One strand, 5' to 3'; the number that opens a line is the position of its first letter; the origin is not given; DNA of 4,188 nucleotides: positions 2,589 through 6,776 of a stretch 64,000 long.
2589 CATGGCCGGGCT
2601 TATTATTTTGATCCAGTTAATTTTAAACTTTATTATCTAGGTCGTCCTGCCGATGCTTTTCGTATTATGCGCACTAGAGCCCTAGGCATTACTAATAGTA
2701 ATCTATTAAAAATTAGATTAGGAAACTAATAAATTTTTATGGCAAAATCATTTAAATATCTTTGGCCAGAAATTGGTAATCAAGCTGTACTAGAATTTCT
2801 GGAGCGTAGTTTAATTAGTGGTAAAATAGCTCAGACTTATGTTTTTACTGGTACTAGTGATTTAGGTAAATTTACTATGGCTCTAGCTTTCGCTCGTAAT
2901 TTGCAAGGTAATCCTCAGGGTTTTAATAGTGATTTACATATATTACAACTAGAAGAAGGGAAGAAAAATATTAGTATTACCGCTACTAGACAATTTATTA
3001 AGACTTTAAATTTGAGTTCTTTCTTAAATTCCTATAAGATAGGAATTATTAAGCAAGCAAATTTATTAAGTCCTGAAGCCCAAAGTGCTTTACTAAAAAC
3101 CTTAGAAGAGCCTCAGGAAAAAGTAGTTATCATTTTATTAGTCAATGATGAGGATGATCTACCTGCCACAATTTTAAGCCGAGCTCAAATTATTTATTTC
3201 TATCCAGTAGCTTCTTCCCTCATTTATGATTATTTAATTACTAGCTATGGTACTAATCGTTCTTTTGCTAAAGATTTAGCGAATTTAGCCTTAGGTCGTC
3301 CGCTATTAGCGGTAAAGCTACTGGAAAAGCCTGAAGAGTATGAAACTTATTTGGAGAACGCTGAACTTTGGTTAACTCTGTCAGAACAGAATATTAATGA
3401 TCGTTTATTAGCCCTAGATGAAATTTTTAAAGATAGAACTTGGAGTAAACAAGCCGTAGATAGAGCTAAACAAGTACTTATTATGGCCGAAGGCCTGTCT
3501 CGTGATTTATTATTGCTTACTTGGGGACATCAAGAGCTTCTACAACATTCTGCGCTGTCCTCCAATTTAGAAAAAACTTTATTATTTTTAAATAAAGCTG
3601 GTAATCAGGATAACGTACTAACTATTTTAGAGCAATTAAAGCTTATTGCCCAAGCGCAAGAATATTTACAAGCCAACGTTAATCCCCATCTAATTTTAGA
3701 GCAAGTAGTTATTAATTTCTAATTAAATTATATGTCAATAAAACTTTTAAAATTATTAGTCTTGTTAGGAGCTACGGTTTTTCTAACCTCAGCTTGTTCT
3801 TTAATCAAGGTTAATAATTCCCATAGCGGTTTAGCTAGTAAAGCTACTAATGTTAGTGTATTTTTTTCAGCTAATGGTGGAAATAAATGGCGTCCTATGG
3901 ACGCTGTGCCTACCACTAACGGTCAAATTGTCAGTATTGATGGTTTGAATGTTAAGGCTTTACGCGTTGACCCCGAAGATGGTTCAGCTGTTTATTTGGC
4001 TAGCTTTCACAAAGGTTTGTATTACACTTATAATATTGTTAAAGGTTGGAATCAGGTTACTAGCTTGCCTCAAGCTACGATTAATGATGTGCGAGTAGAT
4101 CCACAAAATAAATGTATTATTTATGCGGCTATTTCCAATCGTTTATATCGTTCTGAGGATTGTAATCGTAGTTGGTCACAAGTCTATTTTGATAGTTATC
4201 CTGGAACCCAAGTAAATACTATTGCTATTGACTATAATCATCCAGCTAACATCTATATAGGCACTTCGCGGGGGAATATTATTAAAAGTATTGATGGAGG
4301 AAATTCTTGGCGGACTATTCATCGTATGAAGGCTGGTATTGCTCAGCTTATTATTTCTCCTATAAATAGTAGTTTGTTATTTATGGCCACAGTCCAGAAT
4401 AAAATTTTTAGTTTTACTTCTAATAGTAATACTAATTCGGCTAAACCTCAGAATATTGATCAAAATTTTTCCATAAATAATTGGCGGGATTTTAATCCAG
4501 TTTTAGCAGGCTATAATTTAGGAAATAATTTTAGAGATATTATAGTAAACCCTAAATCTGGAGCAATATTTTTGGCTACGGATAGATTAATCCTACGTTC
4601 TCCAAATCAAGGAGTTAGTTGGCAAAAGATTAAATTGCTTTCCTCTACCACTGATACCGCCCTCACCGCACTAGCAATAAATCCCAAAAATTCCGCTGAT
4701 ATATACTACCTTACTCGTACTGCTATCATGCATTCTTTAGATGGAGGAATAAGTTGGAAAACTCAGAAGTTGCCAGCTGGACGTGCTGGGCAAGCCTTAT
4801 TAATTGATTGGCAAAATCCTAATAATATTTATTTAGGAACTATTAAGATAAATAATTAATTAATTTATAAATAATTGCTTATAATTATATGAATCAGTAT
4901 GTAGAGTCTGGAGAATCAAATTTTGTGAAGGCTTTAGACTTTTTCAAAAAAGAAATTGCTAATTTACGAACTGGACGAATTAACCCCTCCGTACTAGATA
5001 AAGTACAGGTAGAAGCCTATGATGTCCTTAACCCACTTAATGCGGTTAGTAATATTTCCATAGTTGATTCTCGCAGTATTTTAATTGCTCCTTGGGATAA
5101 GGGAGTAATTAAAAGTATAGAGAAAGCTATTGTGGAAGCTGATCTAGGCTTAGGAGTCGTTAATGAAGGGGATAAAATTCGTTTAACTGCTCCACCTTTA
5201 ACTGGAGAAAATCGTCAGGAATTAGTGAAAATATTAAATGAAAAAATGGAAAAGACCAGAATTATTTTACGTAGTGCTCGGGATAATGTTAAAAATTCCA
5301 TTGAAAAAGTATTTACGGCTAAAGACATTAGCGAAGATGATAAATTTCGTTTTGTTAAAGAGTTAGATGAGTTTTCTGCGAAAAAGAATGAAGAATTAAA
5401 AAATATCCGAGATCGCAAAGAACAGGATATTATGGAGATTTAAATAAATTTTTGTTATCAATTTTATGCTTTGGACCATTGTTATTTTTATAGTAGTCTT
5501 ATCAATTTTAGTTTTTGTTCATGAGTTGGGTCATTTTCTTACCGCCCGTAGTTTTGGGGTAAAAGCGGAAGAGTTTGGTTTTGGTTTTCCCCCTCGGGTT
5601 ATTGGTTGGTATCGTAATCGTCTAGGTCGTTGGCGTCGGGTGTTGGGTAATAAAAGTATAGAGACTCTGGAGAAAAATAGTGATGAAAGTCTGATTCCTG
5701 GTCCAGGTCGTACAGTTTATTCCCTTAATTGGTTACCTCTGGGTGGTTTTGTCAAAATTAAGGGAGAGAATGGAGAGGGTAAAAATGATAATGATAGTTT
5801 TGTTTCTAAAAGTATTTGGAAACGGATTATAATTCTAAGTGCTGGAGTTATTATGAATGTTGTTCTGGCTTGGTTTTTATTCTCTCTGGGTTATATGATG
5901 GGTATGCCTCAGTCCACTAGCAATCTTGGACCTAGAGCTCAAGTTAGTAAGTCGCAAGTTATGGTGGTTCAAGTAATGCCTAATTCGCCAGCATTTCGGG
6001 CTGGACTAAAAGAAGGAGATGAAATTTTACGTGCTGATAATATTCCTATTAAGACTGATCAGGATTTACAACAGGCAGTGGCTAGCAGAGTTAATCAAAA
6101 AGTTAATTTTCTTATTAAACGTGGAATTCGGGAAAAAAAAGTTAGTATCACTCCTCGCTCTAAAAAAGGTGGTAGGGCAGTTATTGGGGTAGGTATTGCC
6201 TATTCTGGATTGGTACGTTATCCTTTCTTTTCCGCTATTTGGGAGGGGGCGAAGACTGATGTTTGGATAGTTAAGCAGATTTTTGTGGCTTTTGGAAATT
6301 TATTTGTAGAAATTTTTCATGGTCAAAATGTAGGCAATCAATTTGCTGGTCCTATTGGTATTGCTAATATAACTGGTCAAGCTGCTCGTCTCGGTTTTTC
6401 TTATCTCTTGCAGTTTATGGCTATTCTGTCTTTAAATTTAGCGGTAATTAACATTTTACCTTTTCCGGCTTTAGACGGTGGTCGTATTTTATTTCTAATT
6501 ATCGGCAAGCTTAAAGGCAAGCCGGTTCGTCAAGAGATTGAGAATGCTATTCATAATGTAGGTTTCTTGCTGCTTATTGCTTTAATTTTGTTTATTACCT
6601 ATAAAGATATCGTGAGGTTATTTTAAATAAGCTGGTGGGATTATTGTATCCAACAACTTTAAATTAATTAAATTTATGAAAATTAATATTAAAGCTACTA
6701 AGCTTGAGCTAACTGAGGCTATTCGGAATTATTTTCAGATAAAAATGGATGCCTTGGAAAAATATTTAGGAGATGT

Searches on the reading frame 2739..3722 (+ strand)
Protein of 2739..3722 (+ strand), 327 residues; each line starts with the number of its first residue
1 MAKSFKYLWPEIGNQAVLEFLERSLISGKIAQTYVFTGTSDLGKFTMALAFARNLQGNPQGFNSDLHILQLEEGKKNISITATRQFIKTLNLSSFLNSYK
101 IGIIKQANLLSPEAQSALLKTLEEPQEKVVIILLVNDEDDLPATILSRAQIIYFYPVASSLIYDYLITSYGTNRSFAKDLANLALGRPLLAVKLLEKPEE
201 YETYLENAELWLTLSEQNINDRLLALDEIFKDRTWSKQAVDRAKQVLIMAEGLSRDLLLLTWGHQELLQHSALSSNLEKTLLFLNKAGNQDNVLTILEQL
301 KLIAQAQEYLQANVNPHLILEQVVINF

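Call 45: search_protein_families(library=pfam, proteins=[window:2739-3722:+], max_evalue=0.00001)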
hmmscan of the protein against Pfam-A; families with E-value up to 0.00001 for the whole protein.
window:2739-3722:+ (327 aa): 1 family
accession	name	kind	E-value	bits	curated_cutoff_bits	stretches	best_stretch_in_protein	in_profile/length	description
PF13177.12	DNA_pol3_delta2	-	8e-28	97.9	27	1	14-156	2-159/161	DNA polymerase III, delta subunit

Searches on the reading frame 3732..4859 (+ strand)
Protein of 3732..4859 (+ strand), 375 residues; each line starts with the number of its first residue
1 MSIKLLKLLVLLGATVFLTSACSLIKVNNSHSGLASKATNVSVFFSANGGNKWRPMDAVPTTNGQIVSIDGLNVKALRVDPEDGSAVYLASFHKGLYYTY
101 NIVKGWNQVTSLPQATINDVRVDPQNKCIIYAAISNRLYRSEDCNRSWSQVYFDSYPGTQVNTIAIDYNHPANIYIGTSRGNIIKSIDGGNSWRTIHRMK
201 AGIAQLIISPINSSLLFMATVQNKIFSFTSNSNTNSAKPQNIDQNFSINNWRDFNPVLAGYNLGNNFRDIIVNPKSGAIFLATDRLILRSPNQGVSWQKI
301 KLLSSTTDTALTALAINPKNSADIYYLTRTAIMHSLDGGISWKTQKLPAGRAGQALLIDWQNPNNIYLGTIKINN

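Call 45: search_protein_families(library=pfam, proteins=[window:3732-4859:+], max_evalue=0.00001)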
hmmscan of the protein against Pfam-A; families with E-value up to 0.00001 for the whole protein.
window:3732-4859:+ (375 aa): 2 families
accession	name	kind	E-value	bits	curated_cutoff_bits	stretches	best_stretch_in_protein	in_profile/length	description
PF15902.12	Sortilin-Vps10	-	7.5e-16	58.4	33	0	287-365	3-82/446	Sortilin, neurotensin receptor 3,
PF14870.12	PSII_BNR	-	6.6e-08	32.6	27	0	43-198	127-271/303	Photosynthesis system II assembly factor YCF48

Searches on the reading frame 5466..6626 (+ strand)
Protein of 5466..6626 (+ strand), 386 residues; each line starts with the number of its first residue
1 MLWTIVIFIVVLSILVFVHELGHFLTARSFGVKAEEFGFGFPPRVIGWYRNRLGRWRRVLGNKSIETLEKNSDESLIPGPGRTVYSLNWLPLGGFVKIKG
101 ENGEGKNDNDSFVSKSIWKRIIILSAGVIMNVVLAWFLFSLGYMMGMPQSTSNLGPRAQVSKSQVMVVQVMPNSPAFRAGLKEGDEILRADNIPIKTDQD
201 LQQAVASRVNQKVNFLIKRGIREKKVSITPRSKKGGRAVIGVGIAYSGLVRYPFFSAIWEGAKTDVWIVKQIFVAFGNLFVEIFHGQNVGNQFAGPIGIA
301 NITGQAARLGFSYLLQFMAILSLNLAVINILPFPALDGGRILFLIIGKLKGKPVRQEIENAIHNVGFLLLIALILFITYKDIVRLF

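Call 45: search_protein_families(library=pfam, proteins=[window:5466-6626:+], max_evalue=0.00001)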
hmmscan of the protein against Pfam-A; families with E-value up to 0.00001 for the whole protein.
window:5466-6626:+ (386 aa): 4 families
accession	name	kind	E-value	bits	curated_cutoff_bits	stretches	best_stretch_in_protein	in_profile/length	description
PF02163.28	Peptidase_M50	-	1.8e-54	184.8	27.2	2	82-373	46-221/221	Peptidase family M50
PF13180.12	PDZ_2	-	1.9e-13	51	27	1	154-228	3-78/80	PDZ domain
PF17820.7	PDZ_6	-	1.3e-11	44.4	27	1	167-219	2-54/54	PDZ domain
PF04495.20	GRASP55_65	-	2.2e-10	41.4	27.7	1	159-253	39-136/138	GRASP55/65 PDZ-like domain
